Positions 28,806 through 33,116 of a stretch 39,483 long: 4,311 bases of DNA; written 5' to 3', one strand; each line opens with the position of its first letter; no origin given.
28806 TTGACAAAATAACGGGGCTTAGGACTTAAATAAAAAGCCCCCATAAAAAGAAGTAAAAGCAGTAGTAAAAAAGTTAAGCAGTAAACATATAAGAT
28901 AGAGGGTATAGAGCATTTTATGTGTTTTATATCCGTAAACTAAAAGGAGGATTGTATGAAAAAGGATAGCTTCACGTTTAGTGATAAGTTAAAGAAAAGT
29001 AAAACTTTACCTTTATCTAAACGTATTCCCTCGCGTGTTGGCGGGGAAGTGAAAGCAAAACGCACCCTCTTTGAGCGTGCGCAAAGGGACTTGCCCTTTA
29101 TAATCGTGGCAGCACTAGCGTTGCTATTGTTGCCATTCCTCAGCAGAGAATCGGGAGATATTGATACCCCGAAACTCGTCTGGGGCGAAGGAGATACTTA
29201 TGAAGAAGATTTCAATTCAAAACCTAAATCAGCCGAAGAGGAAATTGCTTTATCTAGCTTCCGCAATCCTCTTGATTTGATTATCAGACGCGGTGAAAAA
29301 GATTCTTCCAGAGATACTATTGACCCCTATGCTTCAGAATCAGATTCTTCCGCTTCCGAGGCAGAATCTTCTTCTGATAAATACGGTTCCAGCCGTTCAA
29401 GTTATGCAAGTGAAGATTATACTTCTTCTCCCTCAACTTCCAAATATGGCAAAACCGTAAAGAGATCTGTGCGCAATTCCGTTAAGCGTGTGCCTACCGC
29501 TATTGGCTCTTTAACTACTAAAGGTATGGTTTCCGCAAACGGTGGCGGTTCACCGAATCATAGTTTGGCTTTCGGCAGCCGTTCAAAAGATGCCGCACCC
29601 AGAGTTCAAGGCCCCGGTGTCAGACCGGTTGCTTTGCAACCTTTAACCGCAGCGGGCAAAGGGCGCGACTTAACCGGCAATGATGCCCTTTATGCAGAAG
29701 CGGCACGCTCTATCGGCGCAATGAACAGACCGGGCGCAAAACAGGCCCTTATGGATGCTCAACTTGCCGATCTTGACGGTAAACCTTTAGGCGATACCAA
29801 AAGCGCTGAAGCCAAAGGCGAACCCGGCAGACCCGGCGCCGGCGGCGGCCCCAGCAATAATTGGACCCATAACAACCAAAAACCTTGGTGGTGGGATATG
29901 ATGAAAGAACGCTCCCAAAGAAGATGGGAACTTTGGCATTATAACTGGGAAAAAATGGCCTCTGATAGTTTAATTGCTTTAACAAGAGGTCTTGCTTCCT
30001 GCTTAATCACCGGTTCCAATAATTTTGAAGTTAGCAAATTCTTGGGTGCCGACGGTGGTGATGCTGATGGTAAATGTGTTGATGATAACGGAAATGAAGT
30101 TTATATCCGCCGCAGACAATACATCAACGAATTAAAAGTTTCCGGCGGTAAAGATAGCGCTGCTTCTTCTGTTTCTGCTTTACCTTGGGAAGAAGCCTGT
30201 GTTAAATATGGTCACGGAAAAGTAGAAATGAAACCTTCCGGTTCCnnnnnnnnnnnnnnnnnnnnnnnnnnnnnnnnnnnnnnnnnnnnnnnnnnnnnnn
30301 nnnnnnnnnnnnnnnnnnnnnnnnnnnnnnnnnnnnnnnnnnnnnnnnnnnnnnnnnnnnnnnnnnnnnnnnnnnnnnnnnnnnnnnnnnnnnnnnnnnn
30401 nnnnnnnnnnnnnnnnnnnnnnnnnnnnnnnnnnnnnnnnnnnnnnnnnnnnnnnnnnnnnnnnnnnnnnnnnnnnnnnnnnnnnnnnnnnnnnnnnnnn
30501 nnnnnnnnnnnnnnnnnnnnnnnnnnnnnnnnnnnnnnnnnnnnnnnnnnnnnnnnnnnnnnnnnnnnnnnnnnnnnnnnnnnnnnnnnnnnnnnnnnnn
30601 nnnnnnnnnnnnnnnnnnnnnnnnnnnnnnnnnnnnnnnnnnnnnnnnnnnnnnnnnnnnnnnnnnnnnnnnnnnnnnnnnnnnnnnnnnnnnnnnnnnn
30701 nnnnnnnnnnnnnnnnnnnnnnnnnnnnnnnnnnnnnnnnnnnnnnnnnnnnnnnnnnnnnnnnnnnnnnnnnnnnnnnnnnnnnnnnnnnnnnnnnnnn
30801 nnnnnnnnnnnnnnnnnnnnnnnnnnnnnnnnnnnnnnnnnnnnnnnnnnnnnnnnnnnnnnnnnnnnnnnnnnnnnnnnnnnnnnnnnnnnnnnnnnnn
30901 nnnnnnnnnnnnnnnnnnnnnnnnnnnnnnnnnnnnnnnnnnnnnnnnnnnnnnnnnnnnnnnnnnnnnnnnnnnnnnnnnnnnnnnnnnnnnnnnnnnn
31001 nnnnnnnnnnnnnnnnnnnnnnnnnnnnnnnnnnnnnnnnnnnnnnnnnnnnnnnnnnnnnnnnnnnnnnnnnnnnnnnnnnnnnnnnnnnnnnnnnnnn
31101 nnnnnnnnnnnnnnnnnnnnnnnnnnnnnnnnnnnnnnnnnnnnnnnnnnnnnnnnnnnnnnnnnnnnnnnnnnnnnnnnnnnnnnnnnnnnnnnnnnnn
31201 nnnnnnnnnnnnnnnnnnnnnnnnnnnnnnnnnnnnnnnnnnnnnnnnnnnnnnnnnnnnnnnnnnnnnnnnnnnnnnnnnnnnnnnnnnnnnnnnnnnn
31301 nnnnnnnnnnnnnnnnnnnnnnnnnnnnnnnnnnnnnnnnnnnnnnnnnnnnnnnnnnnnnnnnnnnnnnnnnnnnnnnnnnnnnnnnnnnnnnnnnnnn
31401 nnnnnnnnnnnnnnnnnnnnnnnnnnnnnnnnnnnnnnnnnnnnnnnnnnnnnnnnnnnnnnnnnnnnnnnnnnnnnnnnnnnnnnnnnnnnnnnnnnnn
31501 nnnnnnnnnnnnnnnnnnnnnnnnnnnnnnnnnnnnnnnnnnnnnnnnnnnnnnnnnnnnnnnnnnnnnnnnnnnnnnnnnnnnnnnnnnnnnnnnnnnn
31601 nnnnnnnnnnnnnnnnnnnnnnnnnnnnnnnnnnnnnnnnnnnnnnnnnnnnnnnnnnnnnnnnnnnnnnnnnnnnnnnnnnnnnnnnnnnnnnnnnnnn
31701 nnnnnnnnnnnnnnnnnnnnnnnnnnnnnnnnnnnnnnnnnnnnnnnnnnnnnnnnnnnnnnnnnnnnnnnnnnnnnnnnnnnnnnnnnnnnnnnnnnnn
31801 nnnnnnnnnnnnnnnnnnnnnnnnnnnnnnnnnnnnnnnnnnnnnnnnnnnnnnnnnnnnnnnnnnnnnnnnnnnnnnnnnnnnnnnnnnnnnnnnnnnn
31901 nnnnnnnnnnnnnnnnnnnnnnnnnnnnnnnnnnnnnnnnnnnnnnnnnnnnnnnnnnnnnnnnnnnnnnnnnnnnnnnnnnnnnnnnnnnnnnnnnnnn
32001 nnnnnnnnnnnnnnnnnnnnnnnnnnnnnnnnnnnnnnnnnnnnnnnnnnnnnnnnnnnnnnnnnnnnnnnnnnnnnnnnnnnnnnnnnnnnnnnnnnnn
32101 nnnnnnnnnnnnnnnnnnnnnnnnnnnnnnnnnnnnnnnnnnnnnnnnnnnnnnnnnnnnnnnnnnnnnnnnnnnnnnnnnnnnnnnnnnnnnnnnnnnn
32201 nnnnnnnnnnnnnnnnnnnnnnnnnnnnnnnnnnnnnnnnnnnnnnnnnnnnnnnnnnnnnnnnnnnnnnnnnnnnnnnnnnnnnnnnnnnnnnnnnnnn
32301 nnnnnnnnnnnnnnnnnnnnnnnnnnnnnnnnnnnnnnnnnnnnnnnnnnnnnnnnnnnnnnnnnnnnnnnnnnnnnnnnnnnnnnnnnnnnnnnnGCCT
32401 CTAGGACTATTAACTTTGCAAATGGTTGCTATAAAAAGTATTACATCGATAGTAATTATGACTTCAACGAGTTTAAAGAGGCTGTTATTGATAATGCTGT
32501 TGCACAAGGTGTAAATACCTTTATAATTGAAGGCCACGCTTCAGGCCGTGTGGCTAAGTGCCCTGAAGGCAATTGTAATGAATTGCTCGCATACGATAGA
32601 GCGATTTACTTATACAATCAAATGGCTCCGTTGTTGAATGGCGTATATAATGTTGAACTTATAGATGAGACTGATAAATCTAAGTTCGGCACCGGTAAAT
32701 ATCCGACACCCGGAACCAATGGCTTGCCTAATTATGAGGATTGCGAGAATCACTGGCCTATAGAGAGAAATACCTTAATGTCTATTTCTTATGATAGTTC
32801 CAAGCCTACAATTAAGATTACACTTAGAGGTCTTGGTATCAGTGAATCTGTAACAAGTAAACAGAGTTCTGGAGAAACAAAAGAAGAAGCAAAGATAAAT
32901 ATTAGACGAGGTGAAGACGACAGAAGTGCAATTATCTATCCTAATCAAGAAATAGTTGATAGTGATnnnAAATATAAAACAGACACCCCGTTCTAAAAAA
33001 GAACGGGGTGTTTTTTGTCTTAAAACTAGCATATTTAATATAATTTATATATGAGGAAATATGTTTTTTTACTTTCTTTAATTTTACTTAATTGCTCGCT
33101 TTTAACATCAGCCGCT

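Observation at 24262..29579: One short peptide motif recurs in all five proteins of the operon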

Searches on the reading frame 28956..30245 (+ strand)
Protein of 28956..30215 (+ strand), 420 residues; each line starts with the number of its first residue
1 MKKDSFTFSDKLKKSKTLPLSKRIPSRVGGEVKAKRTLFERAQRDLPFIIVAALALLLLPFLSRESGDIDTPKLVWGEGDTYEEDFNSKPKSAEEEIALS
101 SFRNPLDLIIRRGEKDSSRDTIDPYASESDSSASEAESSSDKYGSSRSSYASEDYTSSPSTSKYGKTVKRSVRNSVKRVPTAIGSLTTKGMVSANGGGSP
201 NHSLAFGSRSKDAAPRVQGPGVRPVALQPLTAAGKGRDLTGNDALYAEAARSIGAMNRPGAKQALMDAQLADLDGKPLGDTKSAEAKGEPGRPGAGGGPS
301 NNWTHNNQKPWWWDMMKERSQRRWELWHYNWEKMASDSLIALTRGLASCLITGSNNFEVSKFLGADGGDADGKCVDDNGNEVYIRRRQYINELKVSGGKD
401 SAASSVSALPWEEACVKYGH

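Call 47: find_homologous_proteins(query=window:28956-30215:+, max_evalue=0.001)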
Query window:28956-30215:+ (420 aa): 14 proteins with E <= 0.001 among 8000 candidates.
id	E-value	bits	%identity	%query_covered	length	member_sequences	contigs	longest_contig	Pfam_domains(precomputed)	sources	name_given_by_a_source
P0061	4.2e-229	779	83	100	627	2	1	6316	-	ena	-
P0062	4.5e-188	644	72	100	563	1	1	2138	-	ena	-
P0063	2.2e-180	618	76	91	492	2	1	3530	-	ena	-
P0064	2.1e-166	572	73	90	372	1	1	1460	-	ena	-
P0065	1.1e-127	445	77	67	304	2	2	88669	-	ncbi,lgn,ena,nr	ncbi:MAG: hypothetical protein IKP23_00740 [Elusimicrobiaceae bacterium]|nr:hypothetical protein [El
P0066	1.4e-120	421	56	89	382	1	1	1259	-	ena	-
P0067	1.4e-98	349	75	56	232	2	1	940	-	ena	-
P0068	1.1e-87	313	48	89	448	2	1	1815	-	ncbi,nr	ncbi:MAG: hypothetical protein IKA93_02705, partial [Elusimicrobiaceae bacterium]|nr:hypothetical pr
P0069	1.2e-79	286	43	99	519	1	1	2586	-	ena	-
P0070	6.8e-70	254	39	98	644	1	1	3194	-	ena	-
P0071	9.9e-69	251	40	89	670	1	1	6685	-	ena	-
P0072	9.4e-63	231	43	78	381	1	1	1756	-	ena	-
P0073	5.4e-45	172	35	89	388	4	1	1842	-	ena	-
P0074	2.3e-36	144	41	57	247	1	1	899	-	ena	-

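Call 74: predict_structure(alignment_id=A6)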
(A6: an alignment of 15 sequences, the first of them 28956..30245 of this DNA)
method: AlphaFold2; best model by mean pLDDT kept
length: 430 residues; sequences in the alignment: 15
mean_pLDDT: 45.0   pTM: 0.17
mean pLDDT of the five models: 45.0, 44.4, 41.9, 40.1, 38.8
residues with pLDDT >= 90: 0; 70-90: 7; 50-70: 120; < 50: 303
segments of 3 or more residues with pLDDT < 50: 1-8, 14-26, 28-36, 62-165, 167-169, 177-246, 271-301, 342-370, 386-408, 428-430
pLDDT, mean of each block of 10 residues (from residue 1): 45 47 43 47 57 59 43 35 34 36 45 38 31 31 35 38 47 49 42 35 34 37 39 40 48 54 56 44 32 38 54 66 59 53 45 43 38 67 52 37 38 66 57
secondary structure, 60 per line:
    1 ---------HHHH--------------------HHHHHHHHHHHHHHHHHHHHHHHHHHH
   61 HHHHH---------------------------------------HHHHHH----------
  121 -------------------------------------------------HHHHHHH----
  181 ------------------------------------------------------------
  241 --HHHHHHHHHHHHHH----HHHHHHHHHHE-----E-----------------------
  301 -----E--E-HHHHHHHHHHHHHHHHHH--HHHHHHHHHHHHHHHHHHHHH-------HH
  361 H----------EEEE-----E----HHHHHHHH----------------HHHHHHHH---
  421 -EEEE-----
elements in order: H10-13 H34-65 H105-110 H170-176 H243-256 H261-270 H311-328 H331-351 E372-375 H386-393 H410-417 E422-425

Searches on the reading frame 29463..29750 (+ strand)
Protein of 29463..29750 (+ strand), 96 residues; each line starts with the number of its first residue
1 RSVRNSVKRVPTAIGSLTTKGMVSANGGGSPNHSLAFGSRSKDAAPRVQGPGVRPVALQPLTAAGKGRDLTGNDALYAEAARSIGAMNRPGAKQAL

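Call 83: search_protein_representatives(alignment_id=A4)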
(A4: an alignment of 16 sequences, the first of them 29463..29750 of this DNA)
Query: 16 sequences, 96 profile positions. Proteins with E-value up to 0.001 (for the whole library): 123; up to 1e-10: 47; up to 1e-30: 0. The best 123 are listed.
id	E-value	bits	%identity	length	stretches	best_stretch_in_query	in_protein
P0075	2.5e-27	111.5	-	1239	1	2-96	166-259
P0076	7.3e-27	110.0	-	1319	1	2-96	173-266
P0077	1.9e-26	108.7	-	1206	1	2-96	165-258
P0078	3.7e-26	107.7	-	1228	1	2-96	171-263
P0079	7.9e-26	106.6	-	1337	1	2-96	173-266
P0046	1.7e-25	105.6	-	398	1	2-95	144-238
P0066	1.3e-24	102.7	-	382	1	2-96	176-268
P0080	7.0e-24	100.4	-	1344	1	2-96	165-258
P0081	1.6e-23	99.2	-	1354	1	2-96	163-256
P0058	3.1e-23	98.3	-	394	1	4-94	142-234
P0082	1.6e-21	92.9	-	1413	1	2-96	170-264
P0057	1.2e-20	90.1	-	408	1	3-96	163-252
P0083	5.9e-20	87.8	-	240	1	21-95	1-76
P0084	3.7e-18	82.1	-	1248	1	2-96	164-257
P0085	1.7e-17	80.0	-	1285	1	2-96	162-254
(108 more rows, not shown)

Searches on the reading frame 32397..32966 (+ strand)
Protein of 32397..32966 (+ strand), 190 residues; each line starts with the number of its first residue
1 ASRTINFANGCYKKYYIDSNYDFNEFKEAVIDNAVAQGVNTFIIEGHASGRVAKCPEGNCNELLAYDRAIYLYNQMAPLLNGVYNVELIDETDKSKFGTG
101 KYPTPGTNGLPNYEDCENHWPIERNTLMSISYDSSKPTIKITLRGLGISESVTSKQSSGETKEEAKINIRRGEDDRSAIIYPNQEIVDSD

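Call 58: search_protein_families(library=pfam, alignment_id=A3, max_evalue=10)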
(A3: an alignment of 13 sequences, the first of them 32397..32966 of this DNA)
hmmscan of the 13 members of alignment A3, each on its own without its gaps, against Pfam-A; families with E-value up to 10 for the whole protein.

A. member 1, window:32397-32966:+ (190 aa): 0 families

B. families by the number of members that match (of 13 scanned): 10 families
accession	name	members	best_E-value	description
PF00691.25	OmpA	5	9.3e-05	OmpA family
PF02762.20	Cbl_N3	1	0.0081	CBL proto-oncogene N-terminus, SH2-like domain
PF20251.4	Big_14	1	0.023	Bacterial Ig-like domain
PF08962.16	Rv2632c-like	1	0.03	Rv2632c-like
PF20773.4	InhA-like_MAM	1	0.042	Immune inhibitor A-like, MAM domain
PF04586.22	Peptidase_S78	1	0.12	Caudovirus prohead serine protease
PF02921.19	UCR_TM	1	0.14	Ubiquinol cytochrome reductase transmembrane region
PF15903.10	PL48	1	0.16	Filopodia upregulated, FAM65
PF05184.20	SapB_1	1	0.19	Saposin-like type B, region 1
PF11781.13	Zn_ribbon_RRN7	1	5.2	Zinc-finger of RNA-polymerase I-specific TFIIB, Rrn7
